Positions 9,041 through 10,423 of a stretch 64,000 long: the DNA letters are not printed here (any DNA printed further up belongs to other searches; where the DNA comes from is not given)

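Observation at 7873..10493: Translationally coupled EcoRI-methylase-family MTase + DUF262(ParB-like)-HNH nuclease operon inside an IS-bracketed island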

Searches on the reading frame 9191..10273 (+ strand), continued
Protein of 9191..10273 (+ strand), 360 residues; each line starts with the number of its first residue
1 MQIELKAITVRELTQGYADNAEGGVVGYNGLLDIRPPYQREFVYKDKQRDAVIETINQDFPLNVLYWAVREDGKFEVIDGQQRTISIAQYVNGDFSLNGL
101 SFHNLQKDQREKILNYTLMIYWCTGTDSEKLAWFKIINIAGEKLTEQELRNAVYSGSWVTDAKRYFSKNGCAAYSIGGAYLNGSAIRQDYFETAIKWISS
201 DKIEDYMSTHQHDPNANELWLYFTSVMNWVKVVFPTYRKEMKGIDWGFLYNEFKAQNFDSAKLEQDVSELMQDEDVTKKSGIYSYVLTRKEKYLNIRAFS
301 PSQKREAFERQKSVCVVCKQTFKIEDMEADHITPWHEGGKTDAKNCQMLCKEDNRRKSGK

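Call 22: search_dna_similar(query=window:9191-10273:+, collection=phages, mode=protein, max_rows=25)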
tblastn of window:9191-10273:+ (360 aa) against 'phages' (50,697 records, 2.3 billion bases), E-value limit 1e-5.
Records with a match: 48; places in all: 48; records where one place covers at least 80% of the query: 4.
Best place of each record, by identity: <60% 48.
By first word of the organism name: Klebsiella 11; Enterobacter 8; Escherichia 7; Vibrio 5; Citrobacter 3; Mycobacterium 3; Bacteriophage 2; Flavobacterium 2; Cronobacter 2; Peduovirus 2; and 3 more.
By host as written in the record: - 5; Flavobacterium sp. LMO6 2; Enterobacter cloacae complex 2; Citrobacter sp. 2; Klebsiella sp. 18 2; Klebsiella sp. CFI_134_NDM-1 2; Escherichia coli B 2; Escherichia coli K-12 (F+) 2; and 27 more.
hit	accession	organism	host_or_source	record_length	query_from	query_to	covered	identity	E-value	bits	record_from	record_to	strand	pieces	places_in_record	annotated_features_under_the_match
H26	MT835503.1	Bacteriophage sp.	human fecal samples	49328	1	358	99%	59.9%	4e-151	476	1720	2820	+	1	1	record has no annotation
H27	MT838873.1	Bacteriophage sp.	human fecal samples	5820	9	360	98%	41.6%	3e-84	284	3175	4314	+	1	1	record has no annotation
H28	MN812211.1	Flavobacterium phage vB_FspS_laban6-1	Flavobacterium sp. LMO6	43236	8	360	98%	40.9%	9e-85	285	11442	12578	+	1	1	HNH endonuclease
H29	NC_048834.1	Flavobacterium phage vB_FspS_laban6-1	Flavobacterium sp. LMO6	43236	8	360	98%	40.9%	9e-85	285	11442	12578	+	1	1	DUF262 domain-containing protein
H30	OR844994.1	Staphylococcus phage SA 1306 Kay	Staphylococcus aureus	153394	144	358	57%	36.0%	3e-25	139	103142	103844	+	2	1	record has no annotation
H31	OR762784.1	Vibrio phage L9-1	Vibrio sp.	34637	26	243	61%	25.9%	1e-11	72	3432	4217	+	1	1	hypothetical protein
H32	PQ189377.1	Vibrio phage 10N.286.55.E6_PE002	Vibrio cyclitrophicus 10N.286.55.E6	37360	32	198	46%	28.2%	5e-10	67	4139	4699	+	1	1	hypothetical protein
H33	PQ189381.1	Vibrio phage 10N.286.55.E8_PE004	Vibrio cyclitrophicus 10N.286.55.E8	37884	34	209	49%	24.3%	1e-8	62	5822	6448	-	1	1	hypothetical protein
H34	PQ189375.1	Vibrio phage 10N.286.55.C7_PE004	Vibrio cyclitrophicus 10N.286.55.C7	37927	34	209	49%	24.3%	1e-8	62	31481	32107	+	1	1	hypothetical protein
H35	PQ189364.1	Vibrio phage 10N.286.55.A5_PE003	Vibrio cyclitrophicus 10N.286.55.A5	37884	34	209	49%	24.2%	2e-8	62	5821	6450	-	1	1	hypothetical protein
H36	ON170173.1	Ralstonia phage YO101_3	Ralstonia solanacearum S718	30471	25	158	37%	28.2%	1e-8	63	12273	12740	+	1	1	record has no annotation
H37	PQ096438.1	Enterobacter phage Nando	Enterobacter cloacae complex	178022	32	153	34%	29.4%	2e-7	59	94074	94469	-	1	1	hypothetical protein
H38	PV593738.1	Enterobacter phage vB_ECC_YI837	Enterobacter cloacae ST 837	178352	32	153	34%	29.4%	2e-7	59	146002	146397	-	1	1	hypothetical protein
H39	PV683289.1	Klebsiella phage HMGUkp1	Klebsiella sp.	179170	32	153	34%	29.4%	2e-7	59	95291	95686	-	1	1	hypothetical protein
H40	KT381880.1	Citrobacter phage Margaery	Citrobacter sp.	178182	32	153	34%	29.4%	3e-7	59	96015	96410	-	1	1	hypothetical protein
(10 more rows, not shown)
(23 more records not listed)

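Call 28: find_encoding_contigs(protein=window:9191-10273:+, flank=10000, max_places=6)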
Protein window:9191-10273:+ (360 aa): no gene with exactly this product is on record in the collection.

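Call 39: get_annotated_region(hit=H16, flank=5000)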
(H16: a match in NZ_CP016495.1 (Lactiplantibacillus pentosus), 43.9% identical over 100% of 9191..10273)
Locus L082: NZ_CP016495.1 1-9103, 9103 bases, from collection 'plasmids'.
description: Lactiplantibacillus pentosus strain BGM48 plasmid pBGM48-4, complete sequence
organism: Lactiplantibacillus pentosus (NCBI taxid 1589)
taxonomy: Bacteria; Bacillota; Bacilli; Lactobacillales; Lactobacillaceae; Lactiplantibacillus; Lactiplantibacillus pentosus
host: -; source: bacteria,olive fermentation; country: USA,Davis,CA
typing (MOB-suite, as given by PLSDB): mobilizable; replicon rep_cluster_1229; relaxase MOBQ
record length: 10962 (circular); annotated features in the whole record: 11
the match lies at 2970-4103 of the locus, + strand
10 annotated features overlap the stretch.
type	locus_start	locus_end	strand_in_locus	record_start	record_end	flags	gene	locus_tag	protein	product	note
CDS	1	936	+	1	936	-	-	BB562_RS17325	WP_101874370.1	replication initiation protein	GO:0006270 - DNA replication initiation [Evidence IEA]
CDS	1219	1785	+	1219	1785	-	-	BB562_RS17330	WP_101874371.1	DUF536 domain-containing protein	-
CDS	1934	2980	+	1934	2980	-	-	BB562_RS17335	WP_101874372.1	adenine-specific methyltransferase EcoRI family protein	-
CDS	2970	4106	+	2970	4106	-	-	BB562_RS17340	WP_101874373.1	DUF262 domain-containing protein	-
CDS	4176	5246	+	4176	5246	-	-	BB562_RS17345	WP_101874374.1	hypothetical protein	-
CDS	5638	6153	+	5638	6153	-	-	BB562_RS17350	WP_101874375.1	hypothetical protein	-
CDS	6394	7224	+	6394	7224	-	-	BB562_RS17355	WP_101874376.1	GIY-YIG nuclease family protein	-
CDS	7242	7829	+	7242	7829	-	-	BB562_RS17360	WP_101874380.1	site-specific integrase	-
CDS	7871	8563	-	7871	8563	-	-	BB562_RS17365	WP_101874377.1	MobB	-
CDS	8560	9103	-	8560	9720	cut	mobQ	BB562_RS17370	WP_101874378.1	MobQ family relaxase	-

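Call 40: get_annotated_region(hit=H28, flank=4000)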
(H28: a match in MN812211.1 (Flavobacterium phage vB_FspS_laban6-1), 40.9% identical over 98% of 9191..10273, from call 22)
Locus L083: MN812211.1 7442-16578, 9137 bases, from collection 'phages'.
description: Flavobacterium phage vB_FspS_laban6-1, complete genome.
organism: Flavobacterium phage vB_FspS_laban6-1 (NCBI taxid 2686250)
taxonomy: Viruses; Duplodnaviria; Heunggongvirae; Uroviricota; Caudoviricetes; Duneviridae; Labanvirus; Labanvirus laban
host: Flavobacterium sp. LMO6; source: -; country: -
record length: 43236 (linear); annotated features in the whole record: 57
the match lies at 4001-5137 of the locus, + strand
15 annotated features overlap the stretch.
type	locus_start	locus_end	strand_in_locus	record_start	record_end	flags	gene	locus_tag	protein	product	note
CDS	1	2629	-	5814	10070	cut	-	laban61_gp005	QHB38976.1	tail tape measure protein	annotation based on sequence similarity to NCBI OJX55566.1 and Pfam PF10145.8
CDS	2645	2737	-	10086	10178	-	-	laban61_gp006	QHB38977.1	hypothetical protein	-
CDS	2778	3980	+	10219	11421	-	-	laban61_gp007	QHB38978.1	DNA methyltransferase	annotation based on sequence similarity to NCBI WP_139205276.1 and Pfam PF13651.5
CDS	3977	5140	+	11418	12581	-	-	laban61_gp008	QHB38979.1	HNH endonuclease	annotation based on sequence similarity to NCBI WP_134338253.1 and Pfam PF03235.13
CDS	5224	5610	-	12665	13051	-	-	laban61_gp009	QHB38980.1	hypothetical protein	annotation based on sequence similarity to NCBI OYX86819.1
CDS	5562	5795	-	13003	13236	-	-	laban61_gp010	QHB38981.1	hypothetical protein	-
CDS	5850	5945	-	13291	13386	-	-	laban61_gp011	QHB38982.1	hypothetical protein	-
CDS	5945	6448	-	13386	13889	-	-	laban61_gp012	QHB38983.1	hypothetical protein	annotation based on sequence similarity to NCBI PIV94313.1 and Pfam PF14730.5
CDS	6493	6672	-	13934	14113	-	-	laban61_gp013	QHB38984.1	hypothetical protein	annotation based on sequence similarity to NCBI WP_094166438.1 and Pfam PF13446.5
CDS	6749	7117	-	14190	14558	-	-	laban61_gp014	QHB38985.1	hypothetical protein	annotation based on sequence similarity to NCBI WP_093024724.1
CDS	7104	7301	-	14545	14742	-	-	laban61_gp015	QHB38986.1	hypothetical protein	annotation based on sequence similarity to NCBI OYX86815.1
CDS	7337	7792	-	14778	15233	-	-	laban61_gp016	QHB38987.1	hypothetical protein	annotation based on sequence similarity to NCBI WP_026730214.1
CDS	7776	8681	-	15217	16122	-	-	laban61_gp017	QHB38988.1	hypothetical protein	annotation based on sequence similarity to NCBI OYX86813.1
CDS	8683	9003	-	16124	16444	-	-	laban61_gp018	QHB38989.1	hypothetical protein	annotation based on sequence similarity to NCBI WP_093024720.1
CDS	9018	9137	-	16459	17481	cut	-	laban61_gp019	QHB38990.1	hypothetical protein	annotation based on sequence similarity to NCBI WP_026730211.1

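Call 41: find_homologous_proteins(query=L082:2970-4106:+)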
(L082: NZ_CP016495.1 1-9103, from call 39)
Query L082:2970-4106:+ (378 aa): 8000 proteins with E <= 0.001 among 8000 candidates; the best 120 are listed.
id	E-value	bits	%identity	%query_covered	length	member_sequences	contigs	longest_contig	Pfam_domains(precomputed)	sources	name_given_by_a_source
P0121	5.7e-261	883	98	100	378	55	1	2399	PF01844.30,PF14279.13,PF03235.20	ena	-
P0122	2.2e-250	849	94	100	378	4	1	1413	PF01844.30,PF14279.13,PF03235.20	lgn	-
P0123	4.8e-209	712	79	100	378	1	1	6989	PF01844.30,PF14279.13,PF03235.20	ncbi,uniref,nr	ncbi:DUF262 domain-containing protein [Apilactobacillus sp. M161]|uniref:DUF262 domain-containing pr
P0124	3.8e-193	660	71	100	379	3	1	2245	PF01844.30,PF14279.13,PF03235.20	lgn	-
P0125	1.5e-191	655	72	100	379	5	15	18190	PF01844.30,PF14279.13,PF03235.20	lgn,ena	-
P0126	7.2e-186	636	70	100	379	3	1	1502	PF01844.30,PF03235.20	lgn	-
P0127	3.1e-184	631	68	100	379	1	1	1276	PF01844.30,PF03235.20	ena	-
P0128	7.6e-184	629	69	100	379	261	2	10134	PF01844.30,PF03235.20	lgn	-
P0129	7.8e-183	626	70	100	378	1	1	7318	PF01844.30,PF14279.13,PF03235.20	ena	-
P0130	3.7e-181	621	69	100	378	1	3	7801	PF01844.30,PF14279.13,PF03235.20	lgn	-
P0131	4.0e-181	620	69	100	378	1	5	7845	PF01844.30,PF03235.20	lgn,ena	-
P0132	1.3e-180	619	70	100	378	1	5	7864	PF01844.30,PF03235.20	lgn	-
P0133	1.5e-180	619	68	100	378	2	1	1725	PF01844.30,PF03235.20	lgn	-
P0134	1.6e-180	619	69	100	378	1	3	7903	PF01844.30,PF03235.20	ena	-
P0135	3.6e-179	614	69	100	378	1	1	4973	PF01844.30,PF03235.20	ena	-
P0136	9.3e-179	613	69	100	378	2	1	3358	PF01844.30,PF03235.20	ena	-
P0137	1.9e-178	612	68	100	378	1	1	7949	PF01844.30,PF03235.20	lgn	-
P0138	5.4e-178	610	68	100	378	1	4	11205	PF01844.30,PF03235.20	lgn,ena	-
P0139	5.9e-178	610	68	100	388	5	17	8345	PF13395.13,PF01844.30,PF14279.13,PF03235.20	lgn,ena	-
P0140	6.8e-178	610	68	100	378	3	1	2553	PF01844.30,PF03235.20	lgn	-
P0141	8.0e-178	610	66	100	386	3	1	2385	PF01844.30,PF03235.20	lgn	-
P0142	3.7e-177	607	68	100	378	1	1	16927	PF01844.30,PF03235.20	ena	-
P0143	8.0e-177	606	68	100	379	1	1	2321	PF01844.30,PF14279.13,PF03235.20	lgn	-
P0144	1.6e-176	605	68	100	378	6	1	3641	PF01844.30,PF03235.20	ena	-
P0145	1.6e-176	605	68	100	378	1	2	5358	PF01844.30,PF03235.20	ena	-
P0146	6.4e-176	603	67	100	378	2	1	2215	PF01844.30,PF03235.20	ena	-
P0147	1.2e-175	602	67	100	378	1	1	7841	PF01844.30,PF03235.20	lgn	-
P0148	5.0e-175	600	66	100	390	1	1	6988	PF01844.30,PF14279.13,PF03235.20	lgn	-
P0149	6.0e-175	600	67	100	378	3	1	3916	PF01844.30,PF03235.20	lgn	-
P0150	1.9e-174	598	67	100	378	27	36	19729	PF01844.30,PF03235.20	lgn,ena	-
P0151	1.2e-173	596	66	100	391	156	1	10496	PF13395.13,PF01844.30,PF14279.13,PF03235.20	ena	-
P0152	1.3e-173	596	65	100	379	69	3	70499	PF01844.30,PF03235.20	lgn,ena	-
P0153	3.6e-173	594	67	100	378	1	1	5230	PF01844.30,PF03235.20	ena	-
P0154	1.0e-172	593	65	100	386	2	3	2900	PF01844.30,PF03235.20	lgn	-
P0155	1.1e-170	586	65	100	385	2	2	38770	PF01844.30,PF03235.20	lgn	-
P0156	3.0e-170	585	64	100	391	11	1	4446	PF13395.13,PF01844.30,PF14279.13,PF03235.20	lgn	-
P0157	7.8e-170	583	65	100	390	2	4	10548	PF01844.30,PF14279.13,PF03235.20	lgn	-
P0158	1.7e-169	582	64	100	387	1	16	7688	PF01844.30,PF14279.13,PF03235.20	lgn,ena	-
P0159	1.3e-166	573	64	100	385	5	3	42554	PF13395.13,PF01844.30,PF14279.13,PF03235.20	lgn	-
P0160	1.1e-157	543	87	69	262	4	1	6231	PF03235.20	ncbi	ncbi:MAG: DUF262 domain-containing protein, partial [Lentilactobacillus hilgardii]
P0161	3.9e-152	525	61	100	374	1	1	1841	PF01844.30,PF14279.13,PF03235.20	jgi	-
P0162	7.8e-152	524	59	100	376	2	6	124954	PF01844.30,PF14279.13,PF03235.20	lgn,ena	-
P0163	3.5e-151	522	59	100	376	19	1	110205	PF01844.30,PF14279.13,PF03235.20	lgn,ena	-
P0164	5.2e-151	521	61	100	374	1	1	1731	PF01844.30,PF14279.13,PF03235.20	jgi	-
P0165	1.6e-150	520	57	100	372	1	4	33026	PF01844.30,PF14279.13,PF03235.20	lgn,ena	-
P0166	3.9e-150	518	58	100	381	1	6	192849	PF01844.30,PF14279.13,PF03235.20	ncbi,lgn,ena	-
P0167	4.3e-150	518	60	100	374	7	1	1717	PF01844.30,PF14279.13,PF03235.20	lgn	-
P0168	2.1e-149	516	57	100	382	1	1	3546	PF01844.30,PF03235.20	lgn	-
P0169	2.2e-149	516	58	100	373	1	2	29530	PF01844.30,PF14279.13,PF03235.20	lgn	-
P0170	2.7e-149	516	58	100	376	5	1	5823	PF01844.30,PF14279.13,PF03235.20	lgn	-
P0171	7.9e-149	514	60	100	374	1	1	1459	PF01844.30,PF14279.13,PF03235.20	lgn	-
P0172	2.9e-147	509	59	100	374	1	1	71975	PF01844.30,PF14279.13,PF03235.20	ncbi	-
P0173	3.2e-147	509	60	100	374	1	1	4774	PF01844.30,PF14279.13,PF03235.20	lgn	-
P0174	7.9e-147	508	60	100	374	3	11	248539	PF01844.30,PF14279.13,PF03235.20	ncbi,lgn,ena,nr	ncbi:MAG: DUF262 domain-containing protein [Lachnospiraceae bacterium]|nr:DUF262 domain-containing p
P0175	1.1e-146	507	60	100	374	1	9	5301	PF01844.30,PF14279.13,PF03235.20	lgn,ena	-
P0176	2.3e-146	506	60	100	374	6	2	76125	PF01844.30,PF14279.13,PF03235.20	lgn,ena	-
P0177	4.4e-146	505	59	100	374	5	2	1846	PF01844.30,PF14279.13,PF03235.20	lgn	-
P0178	4.4e-146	505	59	100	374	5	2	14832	PF01844.30,PF14279.13,PF03235.20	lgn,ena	-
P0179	5.2e-146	505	60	100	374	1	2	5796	PF01844.30,PF14279.13,PF03235.20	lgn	-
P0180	5.3e-146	505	58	100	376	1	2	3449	PF01844.30,PF14279.13,PF03235.20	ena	-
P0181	5.4e-146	505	59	100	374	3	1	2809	PF01844.30,PF14279.13,PF03235.20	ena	-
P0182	1.9e-145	503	59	100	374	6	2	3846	PF01844.30,PF14279.13,PF03235.20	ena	-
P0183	2.7e-145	502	59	100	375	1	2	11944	PF01844.30,PF14279.13,PF03235.20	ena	-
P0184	2.8e-145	502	59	100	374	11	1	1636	PF01844.30,PF14279.13,PF03235.20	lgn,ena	-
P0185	4.2e-145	502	59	100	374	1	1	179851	PF01844.30,PF14279.13,PF03235.20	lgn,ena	-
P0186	4.2e-145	502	59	100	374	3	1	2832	PF01844.30,PF14279.13,PF03235.20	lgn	-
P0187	5.7e-145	501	59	100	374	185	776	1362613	PF01844.30,PF14279.13,PF03235.20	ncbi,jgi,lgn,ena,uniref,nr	uniref:GmrSD restriction endonuclease domain-containing protein n=1 Tax=Ruminococcus bromii TaxID=40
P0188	6.4e-145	501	58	100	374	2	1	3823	PF01844.30,PF14279.13,PF03235.20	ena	-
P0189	7.2e-145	501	59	98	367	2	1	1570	PF01844.30,PF14279.13,PF03235.20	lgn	-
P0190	7.6e-145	501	59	100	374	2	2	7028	PF01844.30,PF14279.13,PF03235.20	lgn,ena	-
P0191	9.1e-145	501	59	100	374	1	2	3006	PF01844.30,PF14279.13,PF03235.20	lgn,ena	-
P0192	9.1e-145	501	58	100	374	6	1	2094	PF01844.30,PF14279.13,PF03235.20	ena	-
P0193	1.1e-144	501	58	100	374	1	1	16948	PF01844.30,PF14279.13,PF03235.20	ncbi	-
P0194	1.1e-144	500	59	100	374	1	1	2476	PF01844.30,PF14279.13,PF03235.20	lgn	-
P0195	1.2e-144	500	59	100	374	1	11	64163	PF01844.30,PF14279.13,PF03235.20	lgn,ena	-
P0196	1.2e-144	500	59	100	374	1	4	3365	PF01844.30,PF14279.13,PF03235.20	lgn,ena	-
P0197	1.3e-144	500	59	100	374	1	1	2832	PF01844.30,PF14279.13,PF03235.20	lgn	-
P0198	1.3e-144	500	58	100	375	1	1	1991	PF01844.30,PF14279.13,PF03235.20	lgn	-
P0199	1.3e-144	500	58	100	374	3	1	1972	PF01844.30,PF14279.13,PF03235.20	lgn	-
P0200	1.7e-144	500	59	100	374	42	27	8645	PF01844.30,PF14279.13,PF03235.20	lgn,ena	-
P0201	1.8e-144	500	59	100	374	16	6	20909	PF01844.30,PF14279.13,PF03235.20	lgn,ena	-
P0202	1.9e-144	500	58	100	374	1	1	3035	PF01844.30,PF14279.13,PF03235.20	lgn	-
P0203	2.4e-144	499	59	100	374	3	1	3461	PF01844.30,PF14279.13,PF03235.20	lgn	-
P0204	2.4e-144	499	58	100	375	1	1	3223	PF01844.30,PF14279.13,PF03235.20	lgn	-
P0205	2.6e-144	499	58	100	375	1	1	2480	PF01844.30,PF14279.13,PF03235.20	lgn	-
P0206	2.7e-144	499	59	99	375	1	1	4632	PF01844.30,PF14279.13,PF03235.20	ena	-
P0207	2.8e-144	499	58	100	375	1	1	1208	PF01844.30,PF14279.13,PF03235.20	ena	-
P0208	2.8e-144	499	59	100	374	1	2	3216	PF01844.30,PF14279.13,PF03235.20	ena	-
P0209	3.0e-144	499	59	100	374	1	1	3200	PF01844.30,PF14279.13,PF03235.20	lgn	-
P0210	3.2e-144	499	59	100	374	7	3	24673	PF01844.30,PF14279.13,PF03235.20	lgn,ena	-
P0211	3.8e-144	499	58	100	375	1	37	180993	PF01844.30,PF14279.13,PF03235.20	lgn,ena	-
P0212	3.8e-144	499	59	100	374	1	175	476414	PF01844.30,PF14279.13,PF03235.20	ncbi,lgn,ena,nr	ncbi:MAG: HNH endonuclease family protein [Blautia massiliensis (ex Durand et al. 2017)]|nr:MAG: HNH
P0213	4.0e-144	499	58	100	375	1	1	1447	PF01844.30,PF14279.13,PF03235.20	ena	-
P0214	4.0e-144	499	59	100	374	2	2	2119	PF01844.30,PF14279.13,PF03235.20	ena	-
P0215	4.2e-144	499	59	100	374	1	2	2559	PF01844.30,PF14279.13,PF03235.20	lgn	-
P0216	4.2e-144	499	59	100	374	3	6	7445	PF01844.30,PF14279.13,PF03235.20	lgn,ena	-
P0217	4.3e-144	499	58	100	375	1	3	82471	PF01844.30,PF14279.13,PF03235.20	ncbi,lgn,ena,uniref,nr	ncbi:DUF262 domain-containing protein [Hydrogenoanaerobacterium saccharovorans]|uniref:DUF262 domain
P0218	4.5e-144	498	58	100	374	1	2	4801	PF01844.30,PF14279.13,PF03235.20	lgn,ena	-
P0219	4.6e-144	498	58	100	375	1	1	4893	PF01844.30,PF14279.13,PF03235.20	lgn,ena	-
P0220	4.6e-144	498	58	100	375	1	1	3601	PF01844.30,PF14279.13,PF03235.20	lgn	-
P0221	4.7e-144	498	58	100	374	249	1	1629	PF01844.30,PF14279.13,PF03235.20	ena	-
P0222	4.7e-144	498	59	100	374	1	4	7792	PF01844.30,PF14279.13,PF03235.20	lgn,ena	-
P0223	4.7e-144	498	60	99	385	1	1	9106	PF01844.30,PF14279.13,PF03235.20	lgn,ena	-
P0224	5.0e-144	498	58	100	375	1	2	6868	PF01844.30,PF14279.13,PF03235.20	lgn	-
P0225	5.0e-144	498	60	99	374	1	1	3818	PF01844.30,PF14279.13,PF03235.20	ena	-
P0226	5.3e-144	498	58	100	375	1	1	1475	PF01844.30,PF14279.13,PF03235.20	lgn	-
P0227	5.4e-144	498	58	100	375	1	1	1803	PF01844.30,PF14279.13,PF03235.20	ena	-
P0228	5.4e-144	498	58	100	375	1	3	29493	PF01844.30,PF14279.13,PF03235.20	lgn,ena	-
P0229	5.8e-144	498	58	100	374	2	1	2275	PF01844.30,PF14279.13,PF03235.20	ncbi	-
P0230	6.0e-144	498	59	100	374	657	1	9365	PF01844.30,PF14279.13,PF03235.20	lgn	-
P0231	6.4e-144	498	58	100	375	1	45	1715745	PF01844.30,PF14279.13,PF03235.20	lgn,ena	-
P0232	6.4e-144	498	58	100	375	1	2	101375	PF01844.30,PF14279.13,PF03235.20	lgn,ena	-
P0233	6.5e-144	498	58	100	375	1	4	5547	PF01844.30,PF14279.13,PF03235.20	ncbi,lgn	-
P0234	6.5e-144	498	59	100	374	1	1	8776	PF01844.30,PF14279.13,PF03235.20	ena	-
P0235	6.8e-144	498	57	100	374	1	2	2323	PF01844.30,PF14279.13,PF03235.20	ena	-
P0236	6.9e-144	498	58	100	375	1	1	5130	PF01844.30,PF14279.13,PF03235.20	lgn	-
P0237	7.0e-144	498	58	100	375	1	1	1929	PF01844.30,PF14279.13,PF03235.20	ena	-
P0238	7.3e-144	498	59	99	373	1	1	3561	PF01844.30,PF14279.13,PF03235.20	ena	-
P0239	7.4e-144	498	58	100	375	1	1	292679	PF01844.30,PF14279.13,PF03235.20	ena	-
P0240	7.7e-144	498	59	100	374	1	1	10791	PF01844.30,PF14279.13,PF03235.20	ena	-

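Call 52: predict_structure(alignment_id=A3)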
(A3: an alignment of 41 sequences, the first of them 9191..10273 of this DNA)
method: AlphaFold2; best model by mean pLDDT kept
length: 360 residues; sequences in the alignment: 41
mean_pLDDT: 87.7   pTM: 0.67
mean pLDDT of the five models: 87.7, 87.6, 87.1, 84.2, 83.7
residues with pLDDT >= 90: 214; 70-90: 119; 50-70: 24; < 50: 3
segments of 3 or more residues with pLDDT < 50: 358-360
pLDDT, mean of each block of 10 residues (from residue 1): 92 91 81 75 74 91 86 81 89 88 92 95 84 68 69 77 81 91 85 95 91 91 97 95 96 94 95 91 93 90 96 94 95 88 94 72
secondary structure, 60 per line:
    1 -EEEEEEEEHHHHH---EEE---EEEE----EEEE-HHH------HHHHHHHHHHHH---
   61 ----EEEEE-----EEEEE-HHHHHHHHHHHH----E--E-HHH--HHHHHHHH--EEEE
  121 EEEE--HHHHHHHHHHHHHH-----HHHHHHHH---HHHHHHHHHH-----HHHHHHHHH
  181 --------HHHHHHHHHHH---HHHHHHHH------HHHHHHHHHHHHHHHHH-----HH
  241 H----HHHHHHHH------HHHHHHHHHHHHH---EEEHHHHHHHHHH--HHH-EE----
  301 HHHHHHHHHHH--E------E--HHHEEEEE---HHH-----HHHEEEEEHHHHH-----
elements in order: E2-9 H10-14 E18-20 E24-27 E32-35 H46-57 E65-69 E75-79 H81-92 H107-114 E117-124 H127-140 H146-153 H157-166 H172-180 H189-199 H203-210 H217-233 H246-253 H260-272 E276-278 H279-288 H301-311 E327-331 E346-350 H351-355
